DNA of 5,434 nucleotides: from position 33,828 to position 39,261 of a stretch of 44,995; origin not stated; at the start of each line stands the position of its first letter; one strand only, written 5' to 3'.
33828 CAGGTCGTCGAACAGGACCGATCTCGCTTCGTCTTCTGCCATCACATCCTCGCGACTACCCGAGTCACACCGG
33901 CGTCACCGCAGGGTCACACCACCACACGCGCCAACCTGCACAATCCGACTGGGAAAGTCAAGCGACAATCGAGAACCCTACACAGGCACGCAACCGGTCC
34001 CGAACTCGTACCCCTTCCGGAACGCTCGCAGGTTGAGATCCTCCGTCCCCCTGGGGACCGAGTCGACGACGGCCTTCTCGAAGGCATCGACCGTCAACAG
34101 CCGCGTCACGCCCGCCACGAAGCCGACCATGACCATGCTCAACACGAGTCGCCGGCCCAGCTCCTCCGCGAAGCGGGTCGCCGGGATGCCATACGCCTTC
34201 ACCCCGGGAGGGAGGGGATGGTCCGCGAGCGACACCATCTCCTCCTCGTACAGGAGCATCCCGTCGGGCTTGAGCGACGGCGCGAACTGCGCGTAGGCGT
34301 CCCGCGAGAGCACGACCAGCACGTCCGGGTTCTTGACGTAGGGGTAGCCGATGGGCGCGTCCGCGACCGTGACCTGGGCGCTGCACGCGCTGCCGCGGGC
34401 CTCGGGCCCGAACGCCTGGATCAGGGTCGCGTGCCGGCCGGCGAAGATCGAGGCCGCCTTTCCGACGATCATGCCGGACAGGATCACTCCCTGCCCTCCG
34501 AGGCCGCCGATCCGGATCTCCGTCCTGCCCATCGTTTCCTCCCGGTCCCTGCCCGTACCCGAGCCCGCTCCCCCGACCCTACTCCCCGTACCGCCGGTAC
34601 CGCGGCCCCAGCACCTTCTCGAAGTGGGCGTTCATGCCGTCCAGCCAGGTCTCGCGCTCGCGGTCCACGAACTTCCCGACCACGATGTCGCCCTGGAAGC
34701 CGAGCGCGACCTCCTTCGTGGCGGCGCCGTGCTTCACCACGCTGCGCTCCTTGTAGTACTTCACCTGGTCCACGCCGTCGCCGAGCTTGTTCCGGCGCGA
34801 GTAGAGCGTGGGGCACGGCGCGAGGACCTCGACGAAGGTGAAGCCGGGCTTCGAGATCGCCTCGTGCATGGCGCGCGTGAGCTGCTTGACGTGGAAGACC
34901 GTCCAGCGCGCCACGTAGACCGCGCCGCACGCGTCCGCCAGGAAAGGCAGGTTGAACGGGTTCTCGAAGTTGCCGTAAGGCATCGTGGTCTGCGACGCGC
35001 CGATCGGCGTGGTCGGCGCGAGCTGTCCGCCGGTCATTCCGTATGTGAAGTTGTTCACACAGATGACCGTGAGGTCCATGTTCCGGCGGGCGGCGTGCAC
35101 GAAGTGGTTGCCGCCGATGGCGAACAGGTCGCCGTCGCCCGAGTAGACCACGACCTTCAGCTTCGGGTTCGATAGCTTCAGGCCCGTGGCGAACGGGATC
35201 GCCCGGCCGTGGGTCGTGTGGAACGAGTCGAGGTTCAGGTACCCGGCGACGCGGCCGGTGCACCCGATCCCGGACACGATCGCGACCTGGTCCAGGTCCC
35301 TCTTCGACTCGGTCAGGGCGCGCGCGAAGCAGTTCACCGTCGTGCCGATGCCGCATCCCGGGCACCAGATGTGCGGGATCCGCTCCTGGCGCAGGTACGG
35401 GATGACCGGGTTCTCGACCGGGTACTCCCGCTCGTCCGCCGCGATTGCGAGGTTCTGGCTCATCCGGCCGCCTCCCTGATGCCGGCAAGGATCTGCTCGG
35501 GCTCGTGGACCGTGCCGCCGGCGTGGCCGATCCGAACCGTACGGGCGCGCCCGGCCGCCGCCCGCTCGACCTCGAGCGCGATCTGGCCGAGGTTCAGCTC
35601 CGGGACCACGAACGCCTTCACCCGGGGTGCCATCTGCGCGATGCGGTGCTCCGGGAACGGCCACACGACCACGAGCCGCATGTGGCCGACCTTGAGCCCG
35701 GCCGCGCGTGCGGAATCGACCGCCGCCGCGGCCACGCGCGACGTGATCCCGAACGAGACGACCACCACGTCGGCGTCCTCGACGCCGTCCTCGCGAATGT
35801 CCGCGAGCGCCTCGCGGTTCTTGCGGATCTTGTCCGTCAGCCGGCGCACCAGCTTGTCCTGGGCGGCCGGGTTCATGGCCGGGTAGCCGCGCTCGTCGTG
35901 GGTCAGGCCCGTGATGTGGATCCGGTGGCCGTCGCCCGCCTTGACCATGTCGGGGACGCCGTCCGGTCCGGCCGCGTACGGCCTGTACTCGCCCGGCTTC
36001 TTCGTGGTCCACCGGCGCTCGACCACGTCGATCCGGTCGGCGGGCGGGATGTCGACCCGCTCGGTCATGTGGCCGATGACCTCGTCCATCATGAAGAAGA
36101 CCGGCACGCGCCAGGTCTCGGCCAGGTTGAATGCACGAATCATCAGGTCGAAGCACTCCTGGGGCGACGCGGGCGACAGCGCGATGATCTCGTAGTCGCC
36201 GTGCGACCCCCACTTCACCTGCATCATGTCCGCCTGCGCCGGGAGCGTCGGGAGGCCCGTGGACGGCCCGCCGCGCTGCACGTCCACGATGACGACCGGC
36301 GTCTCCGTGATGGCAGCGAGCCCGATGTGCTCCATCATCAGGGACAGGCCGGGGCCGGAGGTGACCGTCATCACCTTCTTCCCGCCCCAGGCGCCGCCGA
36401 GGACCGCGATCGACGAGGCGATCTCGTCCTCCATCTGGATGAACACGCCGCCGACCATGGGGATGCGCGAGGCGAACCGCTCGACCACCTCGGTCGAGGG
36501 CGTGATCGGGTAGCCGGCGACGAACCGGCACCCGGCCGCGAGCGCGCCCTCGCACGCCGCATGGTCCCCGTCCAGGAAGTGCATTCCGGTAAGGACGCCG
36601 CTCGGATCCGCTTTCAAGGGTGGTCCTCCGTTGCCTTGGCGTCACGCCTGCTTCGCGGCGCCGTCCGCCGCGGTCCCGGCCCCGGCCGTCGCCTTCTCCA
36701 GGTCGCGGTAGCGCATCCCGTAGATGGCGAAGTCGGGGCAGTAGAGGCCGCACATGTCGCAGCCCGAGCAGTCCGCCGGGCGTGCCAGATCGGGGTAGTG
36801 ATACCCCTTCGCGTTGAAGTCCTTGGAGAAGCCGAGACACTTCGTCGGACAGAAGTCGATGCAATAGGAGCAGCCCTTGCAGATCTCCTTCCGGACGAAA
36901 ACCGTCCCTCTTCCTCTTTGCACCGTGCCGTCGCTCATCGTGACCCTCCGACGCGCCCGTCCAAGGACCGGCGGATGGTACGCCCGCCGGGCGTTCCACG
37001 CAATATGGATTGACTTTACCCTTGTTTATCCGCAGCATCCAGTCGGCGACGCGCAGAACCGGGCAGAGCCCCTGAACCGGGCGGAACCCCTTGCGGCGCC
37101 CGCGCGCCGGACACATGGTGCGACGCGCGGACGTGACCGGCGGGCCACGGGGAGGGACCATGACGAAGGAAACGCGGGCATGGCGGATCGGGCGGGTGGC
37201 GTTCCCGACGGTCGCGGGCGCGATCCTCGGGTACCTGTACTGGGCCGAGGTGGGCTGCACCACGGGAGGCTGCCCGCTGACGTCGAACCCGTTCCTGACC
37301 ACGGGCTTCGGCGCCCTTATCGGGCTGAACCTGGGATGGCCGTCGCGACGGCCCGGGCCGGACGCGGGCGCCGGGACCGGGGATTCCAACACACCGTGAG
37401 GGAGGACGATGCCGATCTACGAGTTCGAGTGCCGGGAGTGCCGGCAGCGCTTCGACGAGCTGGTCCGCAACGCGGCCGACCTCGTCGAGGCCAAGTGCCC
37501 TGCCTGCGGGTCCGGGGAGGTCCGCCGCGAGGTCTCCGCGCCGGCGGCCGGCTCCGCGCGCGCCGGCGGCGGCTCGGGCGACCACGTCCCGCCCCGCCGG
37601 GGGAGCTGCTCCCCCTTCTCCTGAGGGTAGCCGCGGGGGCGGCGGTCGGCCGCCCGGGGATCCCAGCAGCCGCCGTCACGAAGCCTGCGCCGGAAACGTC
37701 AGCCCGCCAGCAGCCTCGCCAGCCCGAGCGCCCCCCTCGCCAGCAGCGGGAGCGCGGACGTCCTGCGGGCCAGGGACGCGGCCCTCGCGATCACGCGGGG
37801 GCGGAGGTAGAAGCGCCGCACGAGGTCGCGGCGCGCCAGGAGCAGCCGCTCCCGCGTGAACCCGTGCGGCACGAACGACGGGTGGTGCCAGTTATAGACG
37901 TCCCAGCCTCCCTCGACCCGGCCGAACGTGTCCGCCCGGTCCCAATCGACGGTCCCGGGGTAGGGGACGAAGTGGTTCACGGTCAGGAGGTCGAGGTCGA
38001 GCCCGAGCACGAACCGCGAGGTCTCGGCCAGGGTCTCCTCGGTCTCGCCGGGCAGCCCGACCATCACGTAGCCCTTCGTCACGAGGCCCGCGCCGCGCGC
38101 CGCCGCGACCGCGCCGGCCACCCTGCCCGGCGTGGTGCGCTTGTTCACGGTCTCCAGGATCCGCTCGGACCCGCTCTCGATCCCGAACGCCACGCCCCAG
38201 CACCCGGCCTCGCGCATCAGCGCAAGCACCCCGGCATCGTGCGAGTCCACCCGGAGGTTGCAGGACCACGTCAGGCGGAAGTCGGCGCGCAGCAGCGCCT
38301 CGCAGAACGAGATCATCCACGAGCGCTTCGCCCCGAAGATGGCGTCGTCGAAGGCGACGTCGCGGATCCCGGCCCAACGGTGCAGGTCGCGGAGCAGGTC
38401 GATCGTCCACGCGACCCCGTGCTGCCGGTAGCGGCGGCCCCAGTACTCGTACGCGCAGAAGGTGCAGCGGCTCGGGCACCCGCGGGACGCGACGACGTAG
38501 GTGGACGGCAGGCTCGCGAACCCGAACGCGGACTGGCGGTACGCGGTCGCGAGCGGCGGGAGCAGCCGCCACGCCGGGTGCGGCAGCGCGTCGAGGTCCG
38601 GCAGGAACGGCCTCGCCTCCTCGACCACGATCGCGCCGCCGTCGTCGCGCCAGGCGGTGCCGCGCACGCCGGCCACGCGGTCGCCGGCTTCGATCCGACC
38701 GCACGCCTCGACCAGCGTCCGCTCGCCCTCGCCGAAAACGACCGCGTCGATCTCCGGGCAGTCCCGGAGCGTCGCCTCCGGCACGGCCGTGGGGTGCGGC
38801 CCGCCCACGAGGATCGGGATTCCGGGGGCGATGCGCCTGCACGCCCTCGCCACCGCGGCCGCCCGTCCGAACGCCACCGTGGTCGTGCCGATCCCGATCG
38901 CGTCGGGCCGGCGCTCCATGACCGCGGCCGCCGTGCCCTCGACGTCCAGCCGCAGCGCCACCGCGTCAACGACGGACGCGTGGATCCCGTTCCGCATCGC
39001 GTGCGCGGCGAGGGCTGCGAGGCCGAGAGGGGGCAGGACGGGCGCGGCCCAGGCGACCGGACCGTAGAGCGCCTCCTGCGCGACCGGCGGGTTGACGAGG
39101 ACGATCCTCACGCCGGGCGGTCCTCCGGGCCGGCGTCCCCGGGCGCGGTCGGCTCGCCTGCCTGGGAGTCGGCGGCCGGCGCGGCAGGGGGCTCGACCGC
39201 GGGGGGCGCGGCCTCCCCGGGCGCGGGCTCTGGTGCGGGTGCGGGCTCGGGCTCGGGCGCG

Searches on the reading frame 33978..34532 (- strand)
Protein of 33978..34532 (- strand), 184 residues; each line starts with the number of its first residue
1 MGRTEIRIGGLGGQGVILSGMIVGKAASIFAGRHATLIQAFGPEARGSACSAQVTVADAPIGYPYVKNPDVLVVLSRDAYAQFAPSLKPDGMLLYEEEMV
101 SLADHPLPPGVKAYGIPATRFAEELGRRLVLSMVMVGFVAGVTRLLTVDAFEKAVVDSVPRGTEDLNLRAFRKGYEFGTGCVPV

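Call 10: search_protein_families(library=pfam, proteins=[window:33978-34532:-])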
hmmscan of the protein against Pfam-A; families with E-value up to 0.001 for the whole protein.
window:33978-34532:- (184 aa): 1 family
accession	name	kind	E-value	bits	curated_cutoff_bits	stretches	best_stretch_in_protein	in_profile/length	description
PF01558.24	POR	-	1e-33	117.4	27.4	1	12-176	1-173/173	Pyruvate ferredoxin/flavodoxin oxidoreductase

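Call 34: find_encoding_contigs(protein=window:33978-34532:-, flank=10000, max_places=10)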
Protein window:33978-34532:- (184 aa): 4 contigs read that carry it; 4 places shown.
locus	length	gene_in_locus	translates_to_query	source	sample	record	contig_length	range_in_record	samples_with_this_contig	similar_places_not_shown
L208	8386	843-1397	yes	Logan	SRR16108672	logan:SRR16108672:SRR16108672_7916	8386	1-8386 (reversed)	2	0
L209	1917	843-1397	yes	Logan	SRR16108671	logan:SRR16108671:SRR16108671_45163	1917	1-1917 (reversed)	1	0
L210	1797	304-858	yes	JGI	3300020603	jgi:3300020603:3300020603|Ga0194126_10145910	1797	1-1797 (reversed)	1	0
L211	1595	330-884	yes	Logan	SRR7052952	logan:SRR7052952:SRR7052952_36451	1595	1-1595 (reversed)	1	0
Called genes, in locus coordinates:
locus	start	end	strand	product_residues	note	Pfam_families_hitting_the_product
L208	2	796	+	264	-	?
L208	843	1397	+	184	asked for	PF01558:POR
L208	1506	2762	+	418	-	-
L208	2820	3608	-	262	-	-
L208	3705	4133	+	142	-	PF00293:NUDIX, PF14815:NUDIX_4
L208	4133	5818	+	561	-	PF19289:PmbA_TldD_3rd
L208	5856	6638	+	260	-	PF13672:PP2C_2, PF07228:SpoIIE (weak), PF00481:PP2C (faint)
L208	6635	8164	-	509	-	PF03692:CxxCxxCC (weak)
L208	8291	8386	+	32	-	?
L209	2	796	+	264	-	?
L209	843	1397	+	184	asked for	PF01558:POR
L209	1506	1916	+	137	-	?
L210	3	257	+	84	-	?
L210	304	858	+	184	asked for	PF01558:POR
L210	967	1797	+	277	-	?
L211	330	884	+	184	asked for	PF01558:POR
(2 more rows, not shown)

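Call 71: find_homologous_proteins(query=window:33978-34532:-, max_evalue=1e-20)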
Query window:33978-34532:- (184 aa): 5793 proteins with E <= 1e-20 among 6073 candidates; the best 120 are listed.
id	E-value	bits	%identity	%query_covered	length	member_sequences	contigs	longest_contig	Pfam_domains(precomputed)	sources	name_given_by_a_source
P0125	9.1e-115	399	100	100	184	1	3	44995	PF01558.26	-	-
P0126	1.2e-87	310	80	99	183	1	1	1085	PF01558.26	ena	-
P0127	2.7e-86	306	80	97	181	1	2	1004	PF01558.26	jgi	jgi:2-oxoglutarate ferredoxin oxidoreductase subunit gamma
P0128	2.1e-84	300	78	97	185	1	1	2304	PF01558.26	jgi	-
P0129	2.8e-84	299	77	97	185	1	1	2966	PF01558.26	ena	-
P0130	2.8e-84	299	78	97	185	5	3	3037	PF01558.26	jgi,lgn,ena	-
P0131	2.9e-84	299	78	97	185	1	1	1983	PF01558.26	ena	-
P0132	3.7e-84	299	78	97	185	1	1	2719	PF01558.26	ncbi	-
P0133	5.6e-84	298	76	99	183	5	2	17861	PF01558.26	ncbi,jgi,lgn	-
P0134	7.5e-84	298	78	97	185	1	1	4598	PF01558.26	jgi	-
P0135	9.8e-84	298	75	99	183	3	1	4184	PF01558.26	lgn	-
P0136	1.1e-83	297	74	100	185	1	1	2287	PF01558.26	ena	-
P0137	2.1e-83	296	76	97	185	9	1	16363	PF01558.26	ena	-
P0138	2.4e-83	296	77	97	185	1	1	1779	PF01558.26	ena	-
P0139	2.4e-83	296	75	99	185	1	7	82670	PF01558.26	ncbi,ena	-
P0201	6.6e-81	288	74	100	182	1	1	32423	PF01558.26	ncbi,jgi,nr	ncbi:MAG: pyruvate ferredoxin oxidoreductase [Deltaproteobacteria bacterium]|nr:pyruvate ferredoxin 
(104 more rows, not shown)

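Call 72: find_encoding_contigs(protein=P0133, flank=3000, max_places=2)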
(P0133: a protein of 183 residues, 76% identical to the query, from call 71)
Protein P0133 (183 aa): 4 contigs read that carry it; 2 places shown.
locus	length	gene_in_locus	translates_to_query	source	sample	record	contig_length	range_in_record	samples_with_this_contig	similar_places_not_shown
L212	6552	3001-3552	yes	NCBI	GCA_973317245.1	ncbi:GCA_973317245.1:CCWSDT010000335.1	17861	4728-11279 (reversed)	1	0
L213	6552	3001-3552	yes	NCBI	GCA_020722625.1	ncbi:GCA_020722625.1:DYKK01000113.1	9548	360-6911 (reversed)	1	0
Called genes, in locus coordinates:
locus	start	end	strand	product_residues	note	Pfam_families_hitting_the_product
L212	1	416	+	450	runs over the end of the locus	PF07690:MFS_1, PF13347:MFS_2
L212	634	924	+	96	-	PF14697:Fer4_21 (faint), PF00037:Fer4 (faint), PF12797:Fer4_2 (faint), PF13237:Fer4_10 (faint), PF12838:Fer4_7, PF13484:Fer4_16 (faint)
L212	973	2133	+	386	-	PF01855:POR_N, PF17147:PFOR_II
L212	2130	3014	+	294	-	PF02775:TPP_enzyme_C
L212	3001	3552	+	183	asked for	PF01558:POR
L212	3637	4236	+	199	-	PF13302:Acetyltransf_3, PF13420:Acetyltransf_4 (weak), PF00583:Acetyltransf_1, PF13673:Acetyltransf_10, PF13508:Acetyltransf_7, PF08445:FR47 (weak)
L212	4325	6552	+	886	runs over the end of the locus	-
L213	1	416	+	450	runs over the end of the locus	PF07690:MFS_1, PF13347:MFS_2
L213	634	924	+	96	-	PF13237:Fer4_10 (faint), PF14697:Fer4_21 (faint), PF00037:Fer4 (faint), PF12797:Fer4_2 (faint), PF12838:Fer4_7, PF13484:Fer4_16 (faint)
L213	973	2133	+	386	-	PF01855:POR_N, PF17147:PFOR_II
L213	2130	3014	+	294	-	PF02775:TPP_enzyme_C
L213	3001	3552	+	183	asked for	PF01558:POR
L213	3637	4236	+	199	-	PF13302:Acetyltransf_3, PF13420:Acetyltransf_4 (weak), PF00583:Acetyltransf_1, PF13673:Acetyltransf_10, PF13508:Acetyltransf_7, PF08445:FR47 (weak)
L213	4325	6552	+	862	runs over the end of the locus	?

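Call 73: find_encoding_contigs(protein=P0201, flank=3000, max_places=2)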
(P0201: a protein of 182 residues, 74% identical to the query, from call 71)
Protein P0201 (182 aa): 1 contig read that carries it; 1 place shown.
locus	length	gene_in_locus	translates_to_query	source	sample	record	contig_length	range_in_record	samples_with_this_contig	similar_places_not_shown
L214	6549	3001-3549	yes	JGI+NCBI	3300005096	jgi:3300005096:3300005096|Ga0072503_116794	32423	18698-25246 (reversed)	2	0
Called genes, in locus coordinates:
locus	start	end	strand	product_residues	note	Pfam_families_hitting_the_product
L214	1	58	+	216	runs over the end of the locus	-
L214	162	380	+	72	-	PF09723:Zn_ribbon_8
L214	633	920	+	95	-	PF14697:Fer4_21 (faint), PF12797:Fer4_2 (faint), PF00037:Fer4 (faint), PF13237:Fer4_10 (faint), PF12838:Fer4_7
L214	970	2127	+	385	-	PF01855:POR_N, PF02780:Transketolase_C (weak), PF17147:PFOR_II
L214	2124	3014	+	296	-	PF02775:TPP_enzyme_C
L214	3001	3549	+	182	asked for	PF01558:POR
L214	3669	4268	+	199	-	PF13302:Acetyltransf_3, PF13420:Acetyltransf_4, PF00583:Acetyltransf_1, PF13673:Acetyltransf_10 (weak), PF13508:Acetyltransf_7, PF08445:FR47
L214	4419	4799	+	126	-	PF00164:Ribosom_S12_S23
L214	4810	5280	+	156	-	PF00177:Ribosomal_S7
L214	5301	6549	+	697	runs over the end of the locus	PF00009:GTP_EFTU, PF03144:GTP_EFTU_D2, PF22042:EF-G_D2, PF14492:EFG_III, PF03764:EFG_IV, PF00679:EFG_C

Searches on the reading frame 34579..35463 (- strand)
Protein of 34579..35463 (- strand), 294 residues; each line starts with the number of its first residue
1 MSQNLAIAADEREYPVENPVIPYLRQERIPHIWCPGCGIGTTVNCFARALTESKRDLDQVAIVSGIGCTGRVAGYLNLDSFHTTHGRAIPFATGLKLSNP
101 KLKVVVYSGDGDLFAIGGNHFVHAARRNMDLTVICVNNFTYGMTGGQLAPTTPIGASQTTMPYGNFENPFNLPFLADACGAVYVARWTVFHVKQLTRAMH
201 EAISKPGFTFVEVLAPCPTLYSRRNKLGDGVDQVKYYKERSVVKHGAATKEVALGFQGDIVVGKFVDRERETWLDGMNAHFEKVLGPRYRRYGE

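Call 10: search_protein_families(library=pfam, proteins=[window:34579-35463:-])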
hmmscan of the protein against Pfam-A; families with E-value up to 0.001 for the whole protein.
window:34579-35463:- (294 aa): 1 family
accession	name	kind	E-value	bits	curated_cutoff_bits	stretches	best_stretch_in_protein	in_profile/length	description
PF02775.26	TPP_enzyme_C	-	1.6e-34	119.3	21.9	1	73-213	19-151/151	Thiamine pyrophosphate enzyme, C-terminal TPP binding domain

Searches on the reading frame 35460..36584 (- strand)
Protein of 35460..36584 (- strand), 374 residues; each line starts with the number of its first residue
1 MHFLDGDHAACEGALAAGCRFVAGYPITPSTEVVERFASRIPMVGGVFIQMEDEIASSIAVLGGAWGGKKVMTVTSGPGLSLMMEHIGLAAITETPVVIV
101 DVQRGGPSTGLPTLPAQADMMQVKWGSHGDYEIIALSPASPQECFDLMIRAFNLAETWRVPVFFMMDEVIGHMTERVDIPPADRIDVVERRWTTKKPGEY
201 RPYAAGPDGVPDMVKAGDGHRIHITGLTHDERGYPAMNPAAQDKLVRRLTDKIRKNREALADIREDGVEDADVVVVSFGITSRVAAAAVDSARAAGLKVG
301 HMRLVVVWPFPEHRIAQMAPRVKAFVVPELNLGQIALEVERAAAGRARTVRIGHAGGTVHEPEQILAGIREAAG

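Call 10: search_protein_families(library=pfam, proteins=[window:35460-36584:-])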
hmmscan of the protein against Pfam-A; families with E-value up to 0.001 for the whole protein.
window:35460-36584:- (374 aa): 3 families
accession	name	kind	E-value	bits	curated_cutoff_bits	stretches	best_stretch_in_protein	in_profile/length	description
PF01855.24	POR_N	-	1.3e-69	234.9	27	1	12-240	1-223/231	Pyruvate flavodoxin/ferredoxin oxidoreductase, thiamine diP-bdg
PF17147.9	PFOR_II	-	6.9e-21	75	27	1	271-365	1-102/102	Pyruvate:ferredoxin oxidoreductase core domain II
PF02780.25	Transketolase_C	-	0.00057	20.2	25.9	1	269-331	8-70/124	Transketolase, C-terminal domain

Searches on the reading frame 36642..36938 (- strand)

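Call 68: search_protein_families(library=pfam, proteins=[window:36642-36938:-])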
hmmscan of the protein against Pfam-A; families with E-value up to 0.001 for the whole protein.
window:36642-36938:- (98 aa): 6 families
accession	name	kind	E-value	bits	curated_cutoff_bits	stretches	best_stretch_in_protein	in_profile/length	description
PF12838.12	Fer4_7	-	1.7e-08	35.2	27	1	20-68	2-49/52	4Fe-4S dicluster domain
PF14697.11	Fer4_21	-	3.1e-07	30.9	35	1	12-35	33-57/59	4Fe-4S dicluster domain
PF00037.32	Fer4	-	5e-06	26.5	21.1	0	15-35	3-23/24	4Fe-4S binding domain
PF13237.11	Fer4_10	-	1.7e-05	25.1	25.5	0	15-68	4-53/53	4Fe-4S dicluster domain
PF13484.11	Fer4_16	-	0.00025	22.2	30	0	20-68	2-64/66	4Fe-4S double cluster binding domain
PF12797.12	Fer4_2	-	0.00068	19.9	24.5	0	13-32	3-22/22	4Fe-4S binding domain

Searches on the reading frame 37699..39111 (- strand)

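Call 10: search_protein_families(library=pfam, proteins=[window:37699-39111:-])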
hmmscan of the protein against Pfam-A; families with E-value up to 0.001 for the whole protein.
window:37699-39111:- (470 aa): 2 families
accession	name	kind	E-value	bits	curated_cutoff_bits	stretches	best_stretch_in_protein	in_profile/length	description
PF02310.24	B12-binding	-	4.9e-21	75.2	32.1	1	23-135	9-119/121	B12 binding domain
PF04055.27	Radical_SAM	-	7.9e-18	65.6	29.5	1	207-367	2-165/166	Radical SAM superfamily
